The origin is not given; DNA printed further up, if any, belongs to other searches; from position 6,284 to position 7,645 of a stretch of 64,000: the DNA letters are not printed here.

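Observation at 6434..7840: Membrane-tethered sigma factor with an ECF-type promoter in front of an 11-kb adhesin pair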

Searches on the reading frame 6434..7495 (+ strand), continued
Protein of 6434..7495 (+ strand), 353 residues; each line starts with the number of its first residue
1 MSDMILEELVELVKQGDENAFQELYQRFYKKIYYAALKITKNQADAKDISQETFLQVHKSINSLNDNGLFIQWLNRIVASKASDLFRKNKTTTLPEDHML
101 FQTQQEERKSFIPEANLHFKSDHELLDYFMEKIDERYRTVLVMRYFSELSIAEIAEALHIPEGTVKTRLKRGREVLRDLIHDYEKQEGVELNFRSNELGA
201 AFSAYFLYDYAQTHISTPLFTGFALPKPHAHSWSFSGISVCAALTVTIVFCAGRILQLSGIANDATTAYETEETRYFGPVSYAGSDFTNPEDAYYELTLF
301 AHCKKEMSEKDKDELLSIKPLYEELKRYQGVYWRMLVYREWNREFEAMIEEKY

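Call 38: predict_structure(alignment_id=A1)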
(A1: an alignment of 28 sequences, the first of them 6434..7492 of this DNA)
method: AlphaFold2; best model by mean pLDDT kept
length: 353 residues; sequences in the alignment: 28
mean_pLDDT: 72.7   pTM: 0.29
mean pLDDT of the five models: 72.7, 71.5, 69.8, 68.9, 67.1
residues with pLDDT >= 90: 103; 70-90: 93; 50-70: 98; < 50: 59
segments of 3 or more residues with pLDDT < 50: 92-95, 97-113, 194-199, 213-229, 262-271
pLDDT, mean of each block of 10 residues (from residue 1): 75 93 93 89 90 94 89 90 77 47 43 56 69 68 68 64 57 64 67 49 52 41 46 61 79 68 42 72 90 93 89 93 93 91 93 84
secondary structure, 60 per line:
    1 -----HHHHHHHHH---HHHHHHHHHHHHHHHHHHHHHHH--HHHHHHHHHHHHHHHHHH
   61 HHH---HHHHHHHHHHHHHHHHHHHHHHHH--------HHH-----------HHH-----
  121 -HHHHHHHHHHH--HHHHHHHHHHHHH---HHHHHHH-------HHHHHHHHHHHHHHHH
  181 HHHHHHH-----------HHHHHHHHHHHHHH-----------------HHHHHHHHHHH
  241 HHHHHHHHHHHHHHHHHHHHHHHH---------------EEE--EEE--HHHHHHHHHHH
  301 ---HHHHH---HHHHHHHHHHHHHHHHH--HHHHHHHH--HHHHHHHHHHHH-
elements in order: H6-14 H18-40 H43-63 H67-90 H122-132 H135-147 H151-157 H165-187 H199-212 H230-264 E280-282 E285-287 H290-300 H304-308 H312-328 H331-338 H341-352

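Call 43: find_encoding_contigs(protein=P0061, flank=6000, max_places=2)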
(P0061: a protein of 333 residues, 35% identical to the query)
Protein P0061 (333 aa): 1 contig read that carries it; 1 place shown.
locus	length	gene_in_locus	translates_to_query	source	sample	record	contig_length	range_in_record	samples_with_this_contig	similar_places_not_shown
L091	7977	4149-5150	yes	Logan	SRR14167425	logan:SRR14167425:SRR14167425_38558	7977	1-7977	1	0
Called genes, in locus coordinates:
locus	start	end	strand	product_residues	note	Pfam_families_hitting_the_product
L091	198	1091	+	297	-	PF02810:SEC-C, PF00557:Peptidase_M24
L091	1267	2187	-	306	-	PF00126:HTH_1, PF03466:LysR_substrate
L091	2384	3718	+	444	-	PF01554:MatE, PF03023:MurJ, PF01554:MatE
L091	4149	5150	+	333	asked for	PF07638:Sigma70_ECF (weak), PF04542:Sigma70_r2, PF08281:Sigma70_r4_2, PF04545:Sigma70_r4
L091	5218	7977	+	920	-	?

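Call 44: find_encoding_contigs(protein=P0033, flank=6000, max_places=2)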
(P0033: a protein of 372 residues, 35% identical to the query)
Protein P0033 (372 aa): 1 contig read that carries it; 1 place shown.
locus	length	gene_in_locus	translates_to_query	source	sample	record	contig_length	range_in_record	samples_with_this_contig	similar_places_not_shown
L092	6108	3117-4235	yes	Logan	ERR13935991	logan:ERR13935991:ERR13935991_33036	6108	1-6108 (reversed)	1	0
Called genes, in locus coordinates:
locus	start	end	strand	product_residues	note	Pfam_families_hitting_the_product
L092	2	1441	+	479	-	?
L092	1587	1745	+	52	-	-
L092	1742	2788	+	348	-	PF13173:AAA_14, PF13635:DUF4143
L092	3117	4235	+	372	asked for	PF07638:Sigma70_ECF (faint), PF04542:Sigma70_r2, PF04545:Sigma70_r4, PF08281:Sigma70_r4_2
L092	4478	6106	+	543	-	?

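Call 45: find_encoding_contigs(protein=P0035, flank=6000, max_places=2)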
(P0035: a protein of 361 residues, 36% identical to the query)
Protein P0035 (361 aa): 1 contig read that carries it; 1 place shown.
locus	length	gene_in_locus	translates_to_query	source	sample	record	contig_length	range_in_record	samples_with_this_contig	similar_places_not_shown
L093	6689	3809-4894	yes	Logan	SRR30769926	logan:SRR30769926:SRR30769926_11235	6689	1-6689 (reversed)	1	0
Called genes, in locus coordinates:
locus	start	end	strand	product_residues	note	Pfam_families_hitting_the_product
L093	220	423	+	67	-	PF00872:Transposase_mut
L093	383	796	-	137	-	PF13936:HTH_38 (faint)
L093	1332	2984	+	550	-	PF01368:DHH (weak), PF00571:CBS (weak), PF07085:DRTGG, PF00571:CBS, PF01368:DHH, PF02833:DHHA2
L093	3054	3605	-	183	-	PF14278:TetR_C_8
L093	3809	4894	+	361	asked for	PF07638:Sigma70_ECF (faint), PF04542:Sigma70_r2, PF08281:Sigma70_r4_2, PF04545:Sigma70_r4 (weak)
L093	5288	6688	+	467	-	?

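Call 46: find_encoding_contigs(protein=P0067, flank=6000, max_places=3)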
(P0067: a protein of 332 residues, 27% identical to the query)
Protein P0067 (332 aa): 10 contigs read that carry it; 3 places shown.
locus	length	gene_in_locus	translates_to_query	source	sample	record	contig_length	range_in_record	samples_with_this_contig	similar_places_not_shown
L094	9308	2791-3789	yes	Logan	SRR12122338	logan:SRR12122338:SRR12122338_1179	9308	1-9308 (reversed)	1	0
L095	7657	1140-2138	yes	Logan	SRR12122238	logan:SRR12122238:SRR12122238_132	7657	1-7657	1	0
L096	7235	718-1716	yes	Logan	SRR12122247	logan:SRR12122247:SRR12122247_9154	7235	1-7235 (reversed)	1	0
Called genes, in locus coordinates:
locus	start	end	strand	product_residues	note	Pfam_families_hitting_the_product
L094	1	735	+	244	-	?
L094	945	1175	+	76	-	-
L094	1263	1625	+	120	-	-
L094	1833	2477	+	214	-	PF08011:PDDEXK_9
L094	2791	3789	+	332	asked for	PF04542:Sigma70_r2, PF08281:Sigma70_r4_2, PF04545:Sigma70_r4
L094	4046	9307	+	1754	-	?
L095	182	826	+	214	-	PF08011:PDDEXK_9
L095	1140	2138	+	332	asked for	PF04542:Sigma70_r2, PF08281:Sigma70_r4_2, PF04545:Sigma70_r4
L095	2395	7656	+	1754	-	?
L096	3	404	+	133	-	?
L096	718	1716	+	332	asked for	PF04542:Sigma70_r2, PF08281:Sigma70_r4_2, PF04545:Sigma70_r4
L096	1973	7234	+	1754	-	?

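Call 61: list_cluster_members(proteins=[P0008, P0013, P0015, P0016, P0018, P0020, P0048, P0062, P0064, P0001])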
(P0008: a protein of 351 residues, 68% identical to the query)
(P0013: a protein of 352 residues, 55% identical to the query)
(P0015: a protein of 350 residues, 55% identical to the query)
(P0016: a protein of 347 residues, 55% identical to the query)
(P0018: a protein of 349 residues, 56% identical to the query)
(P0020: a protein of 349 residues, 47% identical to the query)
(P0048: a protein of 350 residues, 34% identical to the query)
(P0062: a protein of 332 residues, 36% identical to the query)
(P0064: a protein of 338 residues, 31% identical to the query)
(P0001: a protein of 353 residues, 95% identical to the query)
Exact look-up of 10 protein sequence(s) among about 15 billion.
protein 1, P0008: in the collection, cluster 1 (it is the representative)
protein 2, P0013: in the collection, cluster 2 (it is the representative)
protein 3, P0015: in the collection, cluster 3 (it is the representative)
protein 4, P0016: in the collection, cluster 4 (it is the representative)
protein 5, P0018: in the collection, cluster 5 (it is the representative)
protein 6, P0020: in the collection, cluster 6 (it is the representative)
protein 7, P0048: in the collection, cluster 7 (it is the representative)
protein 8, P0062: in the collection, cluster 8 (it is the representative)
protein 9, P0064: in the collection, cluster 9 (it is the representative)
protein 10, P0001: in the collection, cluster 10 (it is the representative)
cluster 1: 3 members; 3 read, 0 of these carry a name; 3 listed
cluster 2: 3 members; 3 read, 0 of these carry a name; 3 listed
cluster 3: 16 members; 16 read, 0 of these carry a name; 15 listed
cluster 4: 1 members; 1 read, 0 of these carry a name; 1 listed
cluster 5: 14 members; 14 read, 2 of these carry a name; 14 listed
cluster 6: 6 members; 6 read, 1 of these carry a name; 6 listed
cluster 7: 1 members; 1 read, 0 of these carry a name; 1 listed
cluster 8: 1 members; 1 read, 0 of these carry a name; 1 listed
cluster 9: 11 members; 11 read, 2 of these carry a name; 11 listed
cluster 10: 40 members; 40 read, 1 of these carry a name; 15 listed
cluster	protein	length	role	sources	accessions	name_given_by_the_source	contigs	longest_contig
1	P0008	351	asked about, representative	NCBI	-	-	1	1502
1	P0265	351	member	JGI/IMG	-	-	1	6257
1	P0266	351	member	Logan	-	-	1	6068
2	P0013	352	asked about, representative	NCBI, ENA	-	-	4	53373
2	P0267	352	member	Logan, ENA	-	-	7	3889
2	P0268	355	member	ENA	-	-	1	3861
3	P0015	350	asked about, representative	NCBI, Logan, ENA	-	-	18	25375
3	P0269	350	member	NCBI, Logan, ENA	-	-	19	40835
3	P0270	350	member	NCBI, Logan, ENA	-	-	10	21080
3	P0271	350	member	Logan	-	-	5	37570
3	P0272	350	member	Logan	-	-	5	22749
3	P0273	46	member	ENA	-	-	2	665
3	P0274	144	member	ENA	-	-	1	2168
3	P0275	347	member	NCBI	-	-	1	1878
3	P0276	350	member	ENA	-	-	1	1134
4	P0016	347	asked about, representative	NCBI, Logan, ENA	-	-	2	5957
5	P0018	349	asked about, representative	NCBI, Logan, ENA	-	-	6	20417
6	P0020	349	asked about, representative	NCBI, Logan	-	-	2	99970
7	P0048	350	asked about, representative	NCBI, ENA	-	-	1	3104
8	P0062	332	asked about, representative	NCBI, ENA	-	-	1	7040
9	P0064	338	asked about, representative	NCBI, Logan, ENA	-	-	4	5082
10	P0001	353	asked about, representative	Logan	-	-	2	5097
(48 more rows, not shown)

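Call 66: search_solved_structures(query=A1, max_evalue=0.001)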
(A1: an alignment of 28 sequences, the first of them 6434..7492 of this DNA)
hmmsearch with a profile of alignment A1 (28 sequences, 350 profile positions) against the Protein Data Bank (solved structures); distinct sequences matched with E-value up to 0.001: 32.
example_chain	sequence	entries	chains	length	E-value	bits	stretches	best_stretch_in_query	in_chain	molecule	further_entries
5wuq_A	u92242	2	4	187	5.1e-37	131.3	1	3-181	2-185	ECF RNA polymerase sigma factor SigW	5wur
8z6g_B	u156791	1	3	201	7.4e-30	107.7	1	3-181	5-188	RNA polymerase sigma factor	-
6in7_B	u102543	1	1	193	8.1e-30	107.6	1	3-180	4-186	RNA polymerase sigma-H factor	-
1or7_A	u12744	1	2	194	1.1e-24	90.7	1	3-181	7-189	RNA polymerase sigma-E factor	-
6jbq_F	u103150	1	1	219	1.6e-24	90.1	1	3-181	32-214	ECF RNA polymerase sigma-E factor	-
9m9d_F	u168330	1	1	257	4e-24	88.9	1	20-189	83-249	ECF RNA polymerase sigma factor SigE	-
9m9e_F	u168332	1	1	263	4.2e-24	88.8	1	20-189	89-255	ECF RNA polymerase sigma factor SigE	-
9m98_F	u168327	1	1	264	4.3e-24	88.7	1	20-189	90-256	ECF RNA polymerase sigma factor SigE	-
5zx2_F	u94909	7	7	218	4.9e-21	78.7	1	31-183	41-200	ECF RNA polymerase sigma factor SigH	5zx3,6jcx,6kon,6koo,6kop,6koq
6jcy_F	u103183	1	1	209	5.3e-20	75.3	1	31-183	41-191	ECF RNA polymerase sigma factor SigH,ECF RNA polymerase sigma factor SigE,ECF RNA polymera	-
6jhe_A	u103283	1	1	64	7.9e-18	68.1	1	125-181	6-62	ECF RNA polymerase sigma factor SigW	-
6dv9_F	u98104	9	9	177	2.1e-14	56.9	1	22-181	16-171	ECF RNA polymerase sigma factor SigL | RNA polymerase sigma factor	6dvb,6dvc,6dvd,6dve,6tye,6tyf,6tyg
7qh5_A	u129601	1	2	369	1.4e-13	54.2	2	127-181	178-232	RNA polymerase sigma factor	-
6dxo_A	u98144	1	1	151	8.2e-13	51.7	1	8-78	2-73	RNA polymerase ECF-subfamily sigma factor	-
4cxf_A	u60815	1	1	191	1.1e-12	51.3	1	9-183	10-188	RNA POLYMERASE SIGMA FACTOR CNRH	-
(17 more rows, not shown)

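Call 71: find_encoding_contigs(protein=P0073, flank=8000, max_places=2)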
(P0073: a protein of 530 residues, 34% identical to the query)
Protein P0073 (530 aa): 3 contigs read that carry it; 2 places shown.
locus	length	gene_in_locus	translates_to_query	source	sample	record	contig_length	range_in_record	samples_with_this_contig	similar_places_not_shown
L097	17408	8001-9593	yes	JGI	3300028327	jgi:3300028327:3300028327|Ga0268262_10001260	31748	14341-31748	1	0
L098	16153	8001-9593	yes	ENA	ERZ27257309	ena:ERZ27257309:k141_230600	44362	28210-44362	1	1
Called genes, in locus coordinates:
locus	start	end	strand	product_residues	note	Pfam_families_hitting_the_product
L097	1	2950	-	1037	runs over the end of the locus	PF00133:tRNA-synt_1, PF09334:tRNA-synt_1g (faint), PF08264:Anticodon_1, PF19302:DUF5915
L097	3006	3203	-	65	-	-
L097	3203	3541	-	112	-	PF01187:MIF (weak)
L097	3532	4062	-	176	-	PF08020:DUF1706, PF12867:DinB_2 (weak)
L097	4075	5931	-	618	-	PF01063:Aminotran_4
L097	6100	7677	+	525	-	PF12072:RNase_Y_N, PF00013:KH_1 (weak), PF01966:HD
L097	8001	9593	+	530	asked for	PF04542:Sigma70_r2, PF04545:Sigma70_r4, PF08281:Sigma70_r4_2, PF13306:LRR_5 (weak)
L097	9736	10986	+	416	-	PF07690:MFS_1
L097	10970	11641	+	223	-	PF00702:Hydrolase, PF12710:HAD, PF13419:HAD_2, PF13242:Hydrolase_like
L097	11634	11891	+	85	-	PF04994:TfoX_C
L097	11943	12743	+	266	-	-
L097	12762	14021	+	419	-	PF00202:Aminotran_3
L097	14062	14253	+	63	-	-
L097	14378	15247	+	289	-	PF13292:DXP_synthase_N (faint), PF00456:Transketolase_N, PF00676:E1_dh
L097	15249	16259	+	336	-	PF02779:Transket_pyr, PF02780:Transketolase_C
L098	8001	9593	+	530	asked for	PF04542:Sigma70_r2, PF04545:Sigma70_r4, PF08281:Sigma70_r4_2, PF13306:LRR_5 (weak)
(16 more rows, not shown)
